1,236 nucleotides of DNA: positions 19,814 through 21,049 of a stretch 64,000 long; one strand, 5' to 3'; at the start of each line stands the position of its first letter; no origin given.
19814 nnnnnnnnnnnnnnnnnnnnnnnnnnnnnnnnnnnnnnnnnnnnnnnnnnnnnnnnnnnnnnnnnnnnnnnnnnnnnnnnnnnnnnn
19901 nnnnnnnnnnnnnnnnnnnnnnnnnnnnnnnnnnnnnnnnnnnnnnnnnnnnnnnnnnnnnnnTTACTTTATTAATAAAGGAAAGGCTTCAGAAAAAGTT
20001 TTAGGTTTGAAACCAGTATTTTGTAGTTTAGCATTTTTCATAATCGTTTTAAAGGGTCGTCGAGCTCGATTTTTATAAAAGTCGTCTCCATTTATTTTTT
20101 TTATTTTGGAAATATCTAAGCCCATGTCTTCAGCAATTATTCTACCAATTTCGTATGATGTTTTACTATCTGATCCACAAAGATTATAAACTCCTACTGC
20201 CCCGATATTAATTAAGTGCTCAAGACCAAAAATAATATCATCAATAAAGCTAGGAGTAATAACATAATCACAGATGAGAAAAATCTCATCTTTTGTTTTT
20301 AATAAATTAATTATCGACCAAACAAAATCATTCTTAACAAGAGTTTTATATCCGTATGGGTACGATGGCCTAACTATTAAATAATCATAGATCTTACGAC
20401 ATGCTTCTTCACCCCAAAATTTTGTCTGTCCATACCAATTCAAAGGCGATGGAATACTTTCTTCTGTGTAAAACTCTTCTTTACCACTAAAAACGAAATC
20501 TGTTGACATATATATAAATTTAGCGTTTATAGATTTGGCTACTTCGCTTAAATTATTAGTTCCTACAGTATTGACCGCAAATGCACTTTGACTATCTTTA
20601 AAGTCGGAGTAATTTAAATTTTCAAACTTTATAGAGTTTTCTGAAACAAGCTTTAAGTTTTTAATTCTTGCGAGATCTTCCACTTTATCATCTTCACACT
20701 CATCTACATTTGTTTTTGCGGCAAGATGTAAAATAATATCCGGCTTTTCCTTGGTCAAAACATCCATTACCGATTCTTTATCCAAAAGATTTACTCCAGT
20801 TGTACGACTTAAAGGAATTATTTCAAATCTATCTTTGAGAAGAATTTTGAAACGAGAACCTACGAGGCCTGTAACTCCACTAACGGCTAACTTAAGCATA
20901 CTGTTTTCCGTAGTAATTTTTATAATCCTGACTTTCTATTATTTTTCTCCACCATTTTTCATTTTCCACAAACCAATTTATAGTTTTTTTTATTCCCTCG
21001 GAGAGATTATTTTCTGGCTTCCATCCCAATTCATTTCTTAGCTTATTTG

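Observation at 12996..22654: Ten-gene envelope glycosylation locus: GT39-like and GT2-GtrA transferases plus UDP-xylose, GDP-6-deoxyhexose and dTDP-rhamnose precursor enzymes, but no RmlC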

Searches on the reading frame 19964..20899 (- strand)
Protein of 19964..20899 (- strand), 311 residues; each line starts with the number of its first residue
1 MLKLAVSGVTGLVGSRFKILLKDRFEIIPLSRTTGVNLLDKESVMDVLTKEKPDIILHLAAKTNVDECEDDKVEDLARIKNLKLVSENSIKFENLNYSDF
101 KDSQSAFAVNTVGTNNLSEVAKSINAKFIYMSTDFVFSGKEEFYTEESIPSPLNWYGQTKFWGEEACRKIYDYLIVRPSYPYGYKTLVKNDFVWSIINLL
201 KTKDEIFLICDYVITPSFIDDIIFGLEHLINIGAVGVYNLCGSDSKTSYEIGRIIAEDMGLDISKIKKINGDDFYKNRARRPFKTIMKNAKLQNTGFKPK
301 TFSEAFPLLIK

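Call 3: search_protein_families(library=pfam, proteins=[window:19964-20899:-], max_evalue=0.001)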
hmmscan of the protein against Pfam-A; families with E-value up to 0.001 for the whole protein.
window:19964-20899:- (311 aa): 5 families
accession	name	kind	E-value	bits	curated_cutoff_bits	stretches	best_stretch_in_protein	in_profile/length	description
PF04321.23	RmlD_sub_bind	-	1.5e-48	165.8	27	2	102-309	70-281/287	RmlD substrate binding domain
PF01370.27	Epimerase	-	1.1e-16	61.4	20.9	2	100-197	81-190/240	NAD dependent epimerase/dehydratase family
PF16363.11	GDP_Man_Dehyd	-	2.3e-09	37.6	27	1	100-171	92-168/332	GDP-mannose 4,6 dehydratase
PF07993.18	NAD_binding_4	-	3.2e-07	30.2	20.1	1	102-180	104-206/258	Male sterility protein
PF02719.21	Polysacc_synt_2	-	0.00011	21.9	20.2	0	38-75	63-100/293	Polysaccharide biosynthesis protein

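Call 4: search_protein_families(library=ncbifam, proteins=[window:19964-20899:-], max_evalue=0.001)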
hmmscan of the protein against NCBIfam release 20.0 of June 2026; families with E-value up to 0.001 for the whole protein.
window:19964-20899:- (311 aa): 7 families
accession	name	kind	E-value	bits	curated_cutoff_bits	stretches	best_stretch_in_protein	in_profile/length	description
TIGR01214.1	rmlD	equivalog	7.8e-45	153.2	224.05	2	102-303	69-275/285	dTDP-4-dehydrorhamnose reductase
NF007440.0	PRK09987.1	equivalog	2.7e-20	72.9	308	1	106-294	77-273/299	dTDP-4-dehydrorhamnose reductase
TIGR01181.1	dTDP_gluc_dehyt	equivalog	7.5e-10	38.4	365.1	1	106-269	96-271/321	dTDP-glucose 4,6-dehydratase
TIGR01179.1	galE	equivalog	1.1e-08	34.3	262.3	0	107-167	94-156/332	UDP-glucose 4-epimerase GalE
TIGR02197.1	heptose_epim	equivalog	8.2e-07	28.5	274.6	1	44-168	28-150/316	ADP-glyceromanno-heptose 6-epimerase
TIGR02622.1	CDP_4_6_dhtase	equivalog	1.3e-05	24.6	278.45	0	36-70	61-95/352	CDP-glucose 4,6-dehydratase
NF007582.0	PRK10217.1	equivalog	0.00077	18.6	698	0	36-73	58-95/355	dTDP-glucose 4,6-dehydratase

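Call 9: search_solved_structures(query=window:19964-20899:-, max_evalue=0.00001, show_alignments=2)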
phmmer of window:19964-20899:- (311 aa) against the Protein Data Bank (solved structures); distinct sequences matched with E-value up to 0.00001: 16.
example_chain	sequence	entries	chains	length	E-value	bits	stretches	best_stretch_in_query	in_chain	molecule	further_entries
3sc6_A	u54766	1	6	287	8.6e-29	104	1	102-298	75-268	dTDP-4-dehydrorhamnose reductase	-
8g22_A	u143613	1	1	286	4.3e-25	91.8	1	105-306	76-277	dTDP-4-dehydrorhamnose reductase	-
1vl0_A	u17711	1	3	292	1.9e-22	83.1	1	106-295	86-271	DTDP-4-dehydrorhamnose reductase, rfbD ortholog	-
5u9c_A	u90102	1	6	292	1.1e-19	74.1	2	3-71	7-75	dTDP-4-dehydrorhamnose Reductase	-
2ggs_A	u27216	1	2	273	1e-18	70.9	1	104-288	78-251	273aa long hypothetical dTDP-4-dehydrorhamnose reductase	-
4wpg_A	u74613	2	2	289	9.3e-18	67.7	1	108-306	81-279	dTDP-4-dehydrorhamnose reductase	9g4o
2ydx_A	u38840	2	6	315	1.6e-15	60.3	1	105-301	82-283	METHIONINE ADENOSYLTRANSFERASE 2 SUBUNIT BETA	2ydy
9gpi_D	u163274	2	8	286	1.7e-15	60.3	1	107-288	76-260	dTDP-4-dehydrorhamnose reductase, putative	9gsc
4ndn_E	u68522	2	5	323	1.9e-15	60.2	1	105-301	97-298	Methionine adenosyltransferase 2 subunit beta | Isoform 2 of Methionine adenosyltransferase 2 subunit beta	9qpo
4ktt_E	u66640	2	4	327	2e-15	60.1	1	105-301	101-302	Methionine adenosyltransferase 2 subunit beta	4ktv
30gd_E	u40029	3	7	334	2.2e-15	60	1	105-301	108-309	Isoform 1 of Methionine adenosyltransferase 2 subunit beta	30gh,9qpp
1kbz_A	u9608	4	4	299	9.6e-12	48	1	108-258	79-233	dTDP-glucose oxidoreductase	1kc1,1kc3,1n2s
8ctr_A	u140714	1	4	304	1.8e-10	43.8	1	113-294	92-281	dTDP-4-dehydrorhamnose reductase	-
6x3b_A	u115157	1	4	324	2.6e-07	33.5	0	100-300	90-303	GDP-6-deoxy-D-mannose reductase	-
6zl6_A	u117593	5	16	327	2.1e-06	30.4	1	98-225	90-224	Epimerase domain-containing protein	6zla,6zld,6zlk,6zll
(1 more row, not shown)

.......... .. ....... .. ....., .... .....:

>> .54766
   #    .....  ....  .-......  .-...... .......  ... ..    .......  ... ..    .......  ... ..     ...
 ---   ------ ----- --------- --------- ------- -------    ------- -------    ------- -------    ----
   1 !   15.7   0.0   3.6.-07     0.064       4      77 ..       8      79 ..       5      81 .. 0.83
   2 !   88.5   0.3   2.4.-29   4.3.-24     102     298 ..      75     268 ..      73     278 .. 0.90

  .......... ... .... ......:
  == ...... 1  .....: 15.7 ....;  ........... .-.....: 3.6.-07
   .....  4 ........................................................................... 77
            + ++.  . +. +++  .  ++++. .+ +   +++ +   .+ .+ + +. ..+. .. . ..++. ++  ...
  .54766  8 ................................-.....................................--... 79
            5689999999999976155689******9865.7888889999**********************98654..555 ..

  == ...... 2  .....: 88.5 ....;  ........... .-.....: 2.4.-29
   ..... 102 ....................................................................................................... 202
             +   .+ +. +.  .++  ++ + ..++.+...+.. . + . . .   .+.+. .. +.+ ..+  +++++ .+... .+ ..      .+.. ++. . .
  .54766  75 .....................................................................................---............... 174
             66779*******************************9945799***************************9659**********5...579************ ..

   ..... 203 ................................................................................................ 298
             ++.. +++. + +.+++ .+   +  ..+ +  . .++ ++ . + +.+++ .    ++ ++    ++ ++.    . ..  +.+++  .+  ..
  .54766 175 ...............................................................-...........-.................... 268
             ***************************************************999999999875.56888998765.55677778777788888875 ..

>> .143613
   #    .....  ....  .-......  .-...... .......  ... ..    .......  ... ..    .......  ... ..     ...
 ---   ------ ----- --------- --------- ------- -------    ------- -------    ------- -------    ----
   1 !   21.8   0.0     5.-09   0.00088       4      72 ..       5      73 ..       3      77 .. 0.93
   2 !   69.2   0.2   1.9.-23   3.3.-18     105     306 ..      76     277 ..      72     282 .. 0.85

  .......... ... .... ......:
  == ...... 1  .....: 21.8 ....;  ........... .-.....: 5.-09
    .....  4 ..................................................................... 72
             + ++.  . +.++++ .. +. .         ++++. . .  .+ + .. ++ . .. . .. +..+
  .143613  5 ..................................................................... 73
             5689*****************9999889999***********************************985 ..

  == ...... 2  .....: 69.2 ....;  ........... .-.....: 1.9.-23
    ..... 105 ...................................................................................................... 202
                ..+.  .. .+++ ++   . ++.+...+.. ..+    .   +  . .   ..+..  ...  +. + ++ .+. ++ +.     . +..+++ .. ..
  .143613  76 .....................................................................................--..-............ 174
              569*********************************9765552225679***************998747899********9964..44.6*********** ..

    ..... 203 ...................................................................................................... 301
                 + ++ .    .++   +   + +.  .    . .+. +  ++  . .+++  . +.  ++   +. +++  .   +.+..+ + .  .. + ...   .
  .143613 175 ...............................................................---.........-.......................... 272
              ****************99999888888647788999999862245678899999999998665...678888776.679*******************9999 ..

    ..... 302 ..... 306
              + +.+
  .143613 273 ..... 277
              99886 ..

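Call 13: find_homologous_proteins(query=window:19964-20899:-, max_evalue=1e-10)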
Query window:19964-20899:- (311 aa): 250 proteins with E <= 1e-10 among 1369 candidates; the best 120 are listed.
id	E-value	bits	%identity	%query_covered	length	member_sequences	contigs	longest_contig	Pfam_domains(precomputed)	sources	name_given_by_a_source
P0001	6.4e-202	687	99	100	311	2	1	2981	PF04321.24,PF16363.12,PF07993.19,PF01370.28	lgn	-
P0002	4.9e-123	428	62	100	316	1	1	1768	PF04321.24,PF16363.12,PF01370.28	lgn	-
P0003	1.1e-119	417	59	100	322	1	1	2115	PF04321.24,PF16363.12,PF02719.22,PF07993.19,PF01370.28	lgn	-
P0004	4.4e-101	356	54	99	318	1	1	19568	PF04321.24,PF16363.12,PF07993.19,PF01370.28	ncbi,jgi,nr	ncbi:NAD(P)-dependent oxidoreductase [Candidatus Parcubacteria bacterium]|nr:MAG: NAD(P)-dependent o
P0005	4.5e-90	320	49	99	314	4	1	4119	PF04321.24,PF16363.12,PF02719.22,PF01073.26,PF07993.19,PF01370.28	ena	-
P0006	3.3e-88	314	47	98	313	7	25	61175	PF04321.24,PF16363.12,PF02719.22,PF07993.19,PF01370.28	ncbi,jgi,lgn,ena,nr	ncbi:MAG: hypothetical protein A3C27_02025 [Candidatus Levybacteria bacterium RIFCSPHIGHO2_02_FULL_3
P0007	7.8e-88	313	50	97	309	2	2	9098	PF04321.24,PF16363.12,PF07993.19,PF01370.28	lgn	-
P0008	9.5e-86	306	45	99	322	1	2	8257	PF04321.24,PF16363.12,PF02719.22,PF07993.19,PF01370.28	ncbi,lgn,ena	-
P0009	1.9e-85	305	47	98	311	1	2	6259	PF04321.24,PF16363.12,PF02719.22,PF07993.19,PF01370.28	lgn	-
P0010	2.7e-85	304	47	98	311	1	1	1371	PF04321.24,PF16363.12,PF02719.22,PF01370.28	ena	-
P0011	4.1e-85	304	48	98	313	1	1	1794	PF04321.24,PF16363.12,PF02719.22,PF07993.19,PF01370.28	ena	-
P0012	5.1e-85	303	48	99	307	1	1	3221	PF04321.24,PF16363.12,PF02719.22,PF07993.19,PF01370.28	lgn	-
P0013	6.0e-85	303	45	98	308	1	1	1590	PF04321.24,PF16363.12,PF01370.28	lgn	-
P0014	8.2e-85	303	48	97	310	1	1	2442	PF04321.24,PF16363.12,PF02719.22,PF07993.19,PF01370.28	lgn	-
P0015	2.3e-84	301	47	98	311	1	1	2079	PF04321.24,PF16363.12,PF02719.22,PF07993.19,PF01370.28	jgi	jgi:dTDP-4-dehydrorhamnose reductase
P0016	2.7e-84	301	48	98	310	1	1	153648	PF04321.24,PF16363.12,PF01370.28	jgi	jgi:dTDP-4-dehydrorhamnose reductase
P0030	1.9e-81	292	46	98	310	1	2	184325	PF04321.24,PF16363.12,PF02719.22,PF07993.19,PF01370.28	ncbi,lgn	-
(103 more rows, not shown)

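Call 14: find_encoding_contigs(protein=P0006, flank=10000, max_places=2)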
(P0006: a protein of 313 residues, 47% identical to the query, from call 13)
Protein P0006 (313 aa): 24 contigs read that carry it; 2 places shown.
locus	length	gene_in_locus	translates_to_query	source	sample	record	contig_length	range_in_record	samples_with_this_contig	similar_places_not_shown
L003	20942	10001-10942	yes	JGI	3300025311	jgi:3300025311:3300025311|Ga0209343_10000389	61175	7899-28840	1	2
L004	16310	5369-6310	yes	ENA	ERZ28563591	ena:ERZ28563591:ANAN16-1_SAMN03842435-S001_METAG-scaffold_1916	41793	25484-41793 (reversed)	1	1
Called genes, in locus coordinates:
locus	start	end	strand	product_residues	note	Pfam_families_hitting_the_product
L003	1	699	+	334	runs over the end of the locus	PF03462:PCRF, PF00472:RF-1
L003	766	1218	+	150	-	-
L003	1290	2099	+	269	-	PF00005:ABC_tran, PF13304:AAA_21 (faint)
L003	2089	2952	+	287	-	PF18075:FtsX_ECD, PF02687:FtsX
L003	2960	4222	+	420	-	PF08614:ATG16 (weak), PF01551:Peptidase_M23 (faint)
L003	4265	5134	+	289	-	-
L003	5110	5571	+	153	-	PF02367:TsaE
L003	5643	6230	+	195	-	PF01300:Sua5_yciO_yrdC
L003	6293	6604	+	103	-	PF00814:TsaD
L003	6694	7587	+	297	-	PF00188:CAP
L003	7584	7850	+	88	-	-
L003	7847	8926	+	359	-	PF00483:NTP_transferase, PF12804:NTP_transf_3 (weak), PF25084:LbH_EIF2B, PF00132:Hexapep (faint), PF25087:GMPPB_C (weak)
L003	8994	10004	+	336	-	PF01073:3Beta_HSD, PF01370:Epimerase, PF02719:Polysacc_synt_2, PF04321:RmlD_sub_bind, PF07993:NAD_binding_4, PF13460:NAD_binding_10, PF16363:GDP_Man_Dehyd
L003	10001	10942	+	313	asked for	PF01370:Epimerase (weak), PF02719:Polysacc_synt_2 (faint), PF04321:RmlD_sub_bind, PF07993:NAD_binding_4 (faint), PF16363:GDP_Man_Dehyd (faint), PF01370:Epimerase, PF04321:RmlD_sub_bind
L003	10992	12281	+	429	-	PF02737:3HCDH_N (faint), PF03721:UDPG_MGDP_dh_N, PF03807:F420_oxidored (faint), PF00984:UDPG_MGDP_dh, PF03720:UDPG_MGDP_dh_C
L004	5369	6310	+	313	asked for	PF01370:Epimerase (weak), PF02719:Polysacc_synt_2 (faint), PF04321:RmlD_sub_bind, PF07993:NAD_binding_4 (faint), PF16363:GDP_Man_Dehyd (faint), PF01370:Epimerase, PF04321:RmlD_sub_bind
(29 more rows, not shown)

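Call 15: find_encoding_contigs(protein=P0016, flank=10000, max_places=1)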
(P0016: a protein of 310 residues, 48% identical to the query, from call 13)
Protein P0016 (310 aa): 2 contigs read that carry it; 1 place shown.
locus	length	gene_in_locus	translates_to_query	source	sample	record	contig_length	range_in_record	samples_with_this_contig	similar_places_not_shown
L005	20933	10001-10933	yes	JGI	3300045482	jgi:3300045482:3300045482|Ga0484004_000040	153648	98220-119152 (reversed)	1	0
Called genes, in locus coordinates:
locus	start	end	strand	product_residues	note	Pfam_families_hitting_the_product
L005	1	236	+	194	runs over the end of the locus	-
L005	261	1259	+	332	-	PF03462:PCRF, PF00472:RF-1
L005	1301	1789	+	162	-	-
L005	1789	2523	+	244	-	PF00005:ABC_tran, PF13304:AAA_21 (faint)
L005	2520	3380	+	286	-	PF18075:FtsX_ECD, PF02687:FtsX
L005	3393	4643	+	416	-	PF01551:Peptidase_M23 (faint)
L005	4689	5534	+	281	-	-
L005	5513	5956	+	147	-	PF02367:TsaE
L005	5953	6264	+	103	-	PF00814:TsaD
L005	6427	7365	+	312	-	PF00188:CAP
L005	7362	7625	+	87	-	PF18900:DUF5656 (weak)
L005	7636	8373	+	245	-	PF00483:NTP_transferase, PF12804:NTP_transf_3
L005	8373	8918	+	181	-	PF00293:NUDIX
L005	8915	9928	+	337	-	PF01073:3Beta_HSD, PF01370:Epimerase, PF02719:Polysacc_synt_2, PF04321:RmlD_sub_bind, PF07993:NAD_binding_4, PF13460:NAD_binding_10, PF16363:GDP_Man_Dehyd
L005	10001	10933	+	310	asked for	PF01370:Epimerase (weak), PF04321:RmlD_sub_bind, PF16363:GDP_Man_Dehyd (faint), PF01370:Epimerase (weak), PF04321:RmlD_sub_bind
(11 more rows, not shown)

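Call 16: find_encoding_contigs(protein=P0030, flank=10000, max_places=1)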
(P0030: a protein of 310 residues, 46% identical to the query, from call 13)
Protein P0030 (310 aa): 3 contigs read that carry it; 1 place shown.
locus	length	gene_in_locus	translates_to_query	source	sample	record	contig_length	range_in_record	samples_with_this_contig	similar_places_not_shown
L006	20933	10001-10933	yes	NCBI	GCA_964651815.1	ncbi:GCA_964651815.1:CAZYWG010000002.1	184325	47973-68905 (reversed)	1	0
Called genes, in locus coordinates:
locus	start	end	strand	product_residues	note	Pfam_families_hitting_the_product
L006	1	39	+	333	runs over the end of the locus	PF03462:PCRF, PF00472:RF-1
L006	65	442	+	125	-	PF05635:23S_rRNA_IVP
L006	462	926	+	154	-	PF00293:NUDIX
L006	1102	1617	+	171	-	-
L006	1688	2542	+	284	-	PF00005:ABC_tran, PF02463:SMC_N (faint), PF13304:AAA_21 (faint)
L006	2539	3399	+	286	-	PF18075:FtsX_ECD, PF02687:FtsX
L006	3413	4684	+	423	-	-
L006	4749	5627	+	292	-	PF00932:LTD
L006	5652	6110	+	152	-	PF02367:TsaE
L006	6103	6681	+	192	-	PF01300:Sua5_yciO_yrdC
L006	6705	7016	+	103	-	PF00814:TsaD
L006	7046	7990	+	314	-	PF00188:CAP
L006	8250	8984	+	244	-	PF00483:NTP_transferase, PF12804:NTP_transf_3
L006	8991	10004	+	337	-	PF01073:3Beta_HSD, PF01370:Epimerase, PF02719:Polysacc_synt_2, PF04321:RmlD_sub_bind, PF07993:NAD_binding_4, PF13460:NAD_binding_10, PF16363:GDP_Man_Dehyd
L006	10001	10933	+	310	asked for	PF01370:Epimerase, PF02719:Polysacc_synt_2 (faint), PF04321:RmlD_sub_bind, PF07993:NAD_binding_4 (faint), PF16363:GDP_Man_Dehyd (faint), PF04321:RmlD_sub_bind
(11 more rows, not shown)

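Call 65: predict_structure(alignment_id=A3)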
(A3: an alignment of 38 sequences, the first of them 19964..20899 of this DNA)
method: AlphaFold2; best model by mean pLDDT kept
length: 311 residues; sequences in the alignment: 38
mean_pLDDT: 95.7   pTM: 0.92
mean pLDDT of the five models: 95.7, 95.6, 95.5, 95.0, 94.5
residues with pLDDT >= 90: 290; 70-90: 20; 50-70: 1; < 50: 0
segments of 3 or more residues with pLDDT < 50: none
pLDDT, mean of each block of 10 residues (from residue 1): 96 94 96 88 95 97 96 96 86 93 95 97 97 97 97 97 96 96 88 97 98 98 99 98 98 98 98 95 95 98 97 86
secondary structure, 60 per line:
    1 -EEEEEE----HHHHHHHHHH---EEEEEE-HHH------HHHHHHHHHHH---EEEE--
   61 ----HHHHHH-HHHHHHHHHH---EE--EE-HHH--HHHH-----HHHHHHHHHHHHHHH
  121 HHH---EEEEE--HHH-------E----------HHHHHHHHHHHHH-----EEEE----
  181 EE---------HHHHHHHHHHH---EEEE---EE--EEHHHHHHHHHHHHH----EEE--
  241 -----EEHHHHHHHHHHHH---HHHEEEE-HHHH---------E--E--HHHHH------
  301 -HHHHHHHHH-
elements in order: E2-7 H12-21 E25-30 H41-51 E55-58 H65-70 H72-81 H97-100 H106-123 E127-131 H155-167 E173-176 H192-202 E206-209 H219-231 E236-238 H248-259 E266-269 H271-274 H290-294 H302-310
